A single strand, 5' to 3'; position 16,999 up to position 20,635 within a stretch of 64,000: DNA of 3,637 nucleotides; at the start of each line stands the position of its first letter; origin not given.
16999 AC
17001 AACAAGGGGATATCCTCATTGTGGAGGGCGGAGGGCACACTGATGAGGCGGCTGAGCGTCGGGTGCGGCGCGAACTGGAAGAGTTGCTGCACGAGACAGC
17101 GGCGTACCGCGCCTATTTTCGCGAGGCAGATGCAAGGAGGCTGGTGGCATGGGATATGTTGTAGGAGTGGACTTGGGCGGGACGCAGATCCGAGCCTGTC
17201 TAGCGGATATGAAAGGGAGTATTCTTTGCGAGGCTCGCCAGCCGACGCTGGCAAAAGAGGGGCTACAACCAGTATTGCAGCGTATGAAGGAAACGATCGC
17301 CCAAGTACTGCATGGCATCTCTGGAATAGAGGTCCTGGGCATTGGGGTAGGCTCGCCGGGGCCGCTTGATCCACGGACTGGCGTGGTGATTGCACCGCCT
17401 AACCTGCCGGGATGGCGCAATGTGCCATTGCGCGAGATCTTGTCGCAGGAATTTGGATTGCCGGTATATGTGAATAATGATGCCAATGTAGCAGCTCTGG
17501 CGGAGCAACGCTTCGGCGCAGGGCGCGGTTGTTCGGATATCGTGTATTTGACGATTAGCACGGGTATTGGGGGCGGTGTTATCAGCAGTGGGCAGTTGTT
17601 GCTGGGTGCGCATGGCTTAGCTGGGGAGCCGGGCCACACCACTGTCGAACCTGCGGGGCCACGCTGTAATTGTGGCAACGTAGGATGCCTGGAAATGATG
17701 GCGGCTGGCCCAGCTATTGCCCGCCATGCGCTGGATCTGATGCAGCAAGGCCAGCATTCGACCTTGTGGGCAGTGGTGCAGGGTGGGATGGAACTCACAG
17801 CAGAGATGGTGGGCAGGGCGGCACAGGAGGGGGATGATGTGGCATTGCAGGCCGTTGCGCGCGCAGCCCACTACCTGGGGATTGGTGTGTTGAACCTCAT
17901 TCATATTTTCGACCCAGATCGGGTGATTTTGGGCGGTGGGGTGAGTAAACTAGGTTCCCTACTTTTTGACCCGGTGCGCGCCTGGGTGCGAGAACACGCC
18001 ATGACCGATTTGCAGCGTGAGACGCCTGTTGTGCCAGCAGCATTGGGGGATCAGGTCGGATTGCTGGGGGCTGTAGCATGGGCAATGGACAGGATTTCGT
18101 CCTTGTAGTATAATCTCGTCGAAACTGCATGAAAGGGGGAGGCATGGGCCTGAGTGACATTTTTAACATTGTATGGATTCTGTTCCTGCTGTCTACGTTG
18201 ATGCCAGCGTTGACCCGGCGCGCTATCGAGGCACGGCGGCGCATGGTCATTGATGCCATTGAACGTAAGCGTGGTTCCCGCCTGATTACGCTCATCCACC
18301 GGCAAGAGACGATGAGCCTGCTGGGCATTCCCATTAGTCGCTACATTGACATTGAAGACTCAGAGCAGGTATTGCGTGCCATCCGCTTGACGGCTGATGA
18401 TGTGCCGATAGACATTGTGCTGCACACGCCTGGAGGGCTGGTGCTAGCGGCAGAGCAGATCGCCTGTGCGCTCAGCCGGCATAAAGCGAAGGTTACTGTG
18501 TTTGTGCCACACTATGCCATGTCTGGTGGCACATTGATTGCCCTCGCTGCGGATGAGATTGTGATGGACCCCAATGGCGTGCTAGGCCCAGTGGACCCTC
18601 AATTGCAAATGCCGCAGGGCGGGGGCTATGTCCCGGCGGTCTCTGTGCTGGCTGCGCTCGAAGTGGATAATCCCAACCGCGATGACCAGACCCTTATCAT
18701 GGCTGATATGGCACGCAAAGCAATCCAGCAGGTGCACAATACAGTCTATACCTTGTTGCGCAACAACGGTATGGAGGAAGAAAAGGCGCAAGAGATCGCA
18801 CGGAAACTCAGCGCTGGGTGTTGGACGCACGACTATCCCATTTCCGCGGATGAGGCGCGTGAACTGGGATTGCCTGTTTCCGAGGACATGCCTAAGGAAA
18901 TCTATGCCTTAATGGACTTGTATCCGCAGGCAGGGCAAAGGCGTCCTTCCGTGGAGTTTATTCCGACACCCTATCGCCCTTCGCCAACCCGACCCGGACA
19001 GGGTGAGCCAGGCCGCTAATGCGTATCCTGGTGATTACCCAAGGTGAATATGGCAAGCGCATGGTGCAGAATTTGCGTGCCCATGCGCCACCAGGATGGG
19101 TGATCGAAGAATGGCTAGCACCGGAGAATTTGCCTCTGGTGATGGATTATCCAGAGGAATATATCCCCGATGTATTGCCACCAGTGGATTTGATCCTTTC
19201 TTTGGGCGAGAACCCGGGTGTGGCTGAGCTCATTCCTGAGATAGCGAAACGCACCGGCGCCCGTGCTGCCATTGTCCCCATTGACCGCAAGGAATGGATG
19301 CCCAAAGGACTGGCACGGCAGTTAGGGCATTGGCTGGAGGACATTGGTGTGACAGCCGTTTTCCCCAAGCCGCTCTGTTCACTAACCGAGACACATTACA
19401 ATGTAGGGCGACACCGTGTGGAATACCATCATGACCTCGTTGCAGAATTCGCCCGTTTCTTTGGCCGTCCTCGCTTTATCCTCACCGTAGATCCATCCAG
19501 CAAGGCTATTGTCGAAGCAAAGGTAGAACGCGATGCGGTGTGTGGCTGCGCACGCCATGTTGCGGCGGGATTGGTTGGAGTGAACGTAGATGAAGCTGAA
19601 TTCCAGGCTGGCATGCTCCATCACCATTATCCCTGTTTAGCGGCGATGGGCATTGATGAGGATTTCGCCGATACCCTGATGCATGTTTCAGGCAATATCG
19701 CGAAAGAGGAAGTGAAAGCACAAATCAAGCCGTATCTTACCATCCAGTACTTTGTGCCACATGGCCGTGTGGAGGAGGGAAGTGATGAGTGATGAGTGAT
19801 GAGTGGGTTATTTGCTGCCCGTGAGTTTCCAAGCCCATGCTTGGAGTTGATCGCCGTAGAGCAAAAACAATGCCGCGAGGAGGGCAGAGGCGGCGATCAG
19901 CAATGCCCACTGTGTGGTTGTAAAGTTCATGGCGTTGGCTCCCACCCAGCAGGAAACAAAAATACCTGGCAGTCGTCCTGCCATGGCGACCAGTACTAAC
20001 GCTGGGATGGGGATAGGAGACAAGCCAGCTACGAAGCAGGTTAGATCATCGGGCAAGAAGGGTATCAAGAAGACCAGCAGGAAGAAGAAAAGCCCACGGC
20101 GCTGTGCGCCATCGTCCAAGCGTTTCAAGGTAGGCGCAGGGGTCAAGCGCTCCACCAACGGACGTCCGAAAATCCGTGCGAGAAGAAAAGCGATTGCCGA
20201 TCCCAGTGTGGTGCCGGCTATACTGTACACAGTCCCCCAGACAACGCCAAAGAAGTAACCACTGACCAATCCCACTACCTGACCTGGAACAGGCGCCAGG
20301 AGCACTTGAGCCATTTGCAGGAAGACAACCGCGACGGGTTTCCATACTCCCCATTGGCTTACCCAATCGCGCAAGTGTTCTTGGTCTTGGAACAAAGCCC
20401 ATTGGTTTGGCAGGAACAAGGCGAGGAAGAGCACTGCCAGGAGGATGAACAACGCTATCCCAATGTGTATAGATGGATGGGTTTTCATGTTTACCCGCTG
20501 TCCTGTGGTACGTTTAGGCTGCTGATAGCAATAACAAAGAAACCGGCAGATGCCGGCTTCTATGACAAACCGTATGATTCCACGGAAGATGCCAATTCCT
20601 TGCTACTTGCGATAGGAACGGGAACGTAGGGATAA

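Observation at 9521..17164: Split AddAB-like helicase-nuclease module coupled to RecJ in a single overlapped operon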

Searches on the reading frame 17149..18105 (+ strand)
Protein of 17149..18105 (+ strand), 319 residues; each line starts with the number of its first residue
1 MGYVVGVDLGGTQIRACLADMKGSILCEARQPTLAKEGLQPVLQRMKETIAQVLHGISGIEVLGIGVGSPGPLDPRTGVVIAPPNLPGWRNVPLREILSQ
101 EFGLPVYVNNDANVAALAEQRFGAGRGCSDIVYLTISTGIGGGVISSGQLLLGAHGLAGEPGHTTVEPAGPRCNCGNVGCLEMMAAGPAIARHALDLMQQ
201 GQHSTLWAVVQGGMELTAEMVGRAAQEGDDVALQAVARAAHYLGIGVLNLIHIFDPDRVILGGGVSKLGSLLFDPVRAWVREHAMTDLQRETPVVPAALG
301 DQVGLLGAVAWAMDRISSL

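Call 5: search_protein_families(library=pfam, proteins=[window:17149-18105:+], max_evalue=0.01)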
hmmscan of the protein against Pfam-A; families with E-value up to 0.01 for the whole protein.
window:17149-18105:+ (319 aa): 3 families
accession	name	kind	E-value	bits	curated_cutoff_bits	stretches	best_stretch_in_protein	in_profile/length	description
PF00480.26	ROK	-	4.5e-77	259.9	22.9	1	5-314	2-293/294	ROK family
PF01869.26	BcrAD_BadFG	-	2.3e-05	24.5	31.5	0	5-31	1-27/271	BadF/BadG/BcrA/BcrD ATPase family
PF00370.27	FGGY_N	-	0.0048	17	28.8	0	3-67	1-75/245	FGGY family of carbohydrate kinases, N-terminal domain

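Call 6: search_protein_families(library=ncbifam, proteins=[window:17149-18105:+], max_evalue=0.01)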
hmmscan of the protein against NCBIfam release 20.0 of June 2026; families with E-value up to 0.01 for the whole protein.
window:17149-18105:+ (319 aa): 14 families
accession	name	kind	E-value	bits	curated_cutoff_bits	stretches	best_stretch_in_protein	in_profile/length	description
TIGR00744.1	ROK_glcA_fam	subfamily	5.3e-74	249.3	260.35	1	5-312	1-308/318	ROK family glucokinase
NF047937.1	TransRegNagC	equivalog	1.5e-58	198.9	650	1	4-310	81-381/399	DNA-binding transcriptional regulator NagC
NF049930.1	TransRegMlc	equivalog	3.6e-47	161.6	530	1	7-308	90-386/405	sugar metabolism global transcriptional regulator Mlc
NF047821.1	NactlManKinNanK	equivalog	2.7e-45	155.2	450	1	5-313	4-287/288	N-acetylmannosamine kinase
NF003461.0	PRK05082.1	subfamily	8.3e-45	153.4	283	1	5-314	4-288/291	N-acetylmannosamine kinase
NF007251.0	PRK09698.1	equivalog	3e-40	138.4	253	1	3-317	7-301/304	allose kinase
NF045551.1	GK_Pyrobac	equivalog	4.3e-36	124.7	500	1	4-314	2-282/294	ATP-dependent glucokinase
NF007108.0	PRK09557.1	equivalog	6.1e-32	111.1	443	1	5-311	4-298/303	fructokinase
NF042998.1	bglucokin_BglK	equivalog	1.9e-30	106.1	550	1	6-310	5-283/291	beta-glucoside kinase BglK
NF009835.0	PRK13310.1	equivalog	2.4e-27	96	380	1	5-311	3-299/303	N-acetylglucosamine kinase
NF045942.1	PolPhglucPhase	equivalog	1.5e-21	77.3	250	2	5-151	3-146/242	polyphosphate--glucose phosphotransferase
NF045550.1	FrctkaseScrK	equivalog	2.6e-16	59.9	400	1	45-207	36-208/293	fructokinase ScrK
NF009836.0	PRK13311.1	equivalog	1.7e-12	47.1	551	1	5-187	3-191/256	N-acetyl-D-glucosamine kinase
NF046058.1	NagK_SO3507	equivalog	0.0011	18.5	370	1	217-278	212-273/295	N-acetylglucosamine kinase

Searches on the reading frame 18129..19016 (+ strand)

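Call 12: search_protein_families(library=pfam, proteins=[window:18129-19016:+], max_evalue=0.001)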
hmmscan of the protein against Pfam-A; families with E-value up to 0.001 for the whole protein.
window:18129-19016:+ (296 aa): 4 families
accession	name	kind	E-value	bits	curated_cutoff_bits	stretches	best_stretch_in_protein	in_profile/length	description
PF01972.22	SDH_protease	-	6.1e-115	383.6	31.3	1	8-283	7-277/286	ClpP-like SDH-type serine proteinase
PF25145.1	NfeD1b_N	-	5.6e-14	52.6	40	1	67-154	5-94/189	NfeD1b, N-terminal domain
PF01343.23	Peptidase_S49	-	2.9e-05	24.5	24.9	1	117-153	4-40/154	Peptidase family S49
PF00574.28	CLP_protease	-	5.7e-05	23.5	20.2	1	74-143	26-98/182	Clp protease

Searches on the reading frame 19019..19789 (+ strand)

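Call 12: search_protein_families(library=pfam, proteins=[window:19019-19789:+], max_evalue=0.001)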
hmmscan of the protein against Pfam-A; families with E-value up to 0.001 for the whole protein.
window:19019-19789:+ (257 aa): 1 family
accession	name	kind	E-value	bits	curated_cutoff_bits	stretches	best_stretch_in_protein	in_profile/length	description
PF02593.20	DUF166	-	1.8e-46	159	24.4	1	4-236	1-219/221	Domain of unknown function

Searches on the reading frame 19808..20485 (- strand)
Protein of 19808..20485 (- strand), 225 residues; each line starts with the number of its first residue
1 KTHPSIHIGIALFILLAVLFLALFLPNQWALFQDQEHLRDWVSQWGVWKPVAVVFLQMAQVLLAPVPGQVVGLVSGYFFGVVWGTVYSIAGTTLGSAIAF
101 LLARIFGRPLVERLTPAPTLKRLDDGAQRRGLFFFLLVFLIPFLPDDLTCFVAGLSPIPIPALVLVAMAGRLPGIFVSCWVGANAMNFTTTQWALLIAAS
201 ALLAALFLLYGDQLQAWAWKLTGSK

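Call 12: search_protein_families(library=pfam, proteins=[window:19808-20485:-], max_evalue=0.001)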
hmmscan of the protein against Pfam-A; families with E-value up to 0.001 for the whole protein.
window:19808-20485:- (225 aa): 1 family
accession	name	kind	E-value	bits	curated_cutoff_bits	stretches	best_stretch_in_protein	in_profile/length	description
PF09335.16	VTT_dom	-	4.5e-23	82.5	33.9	1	66-183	1-122/123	VTT domain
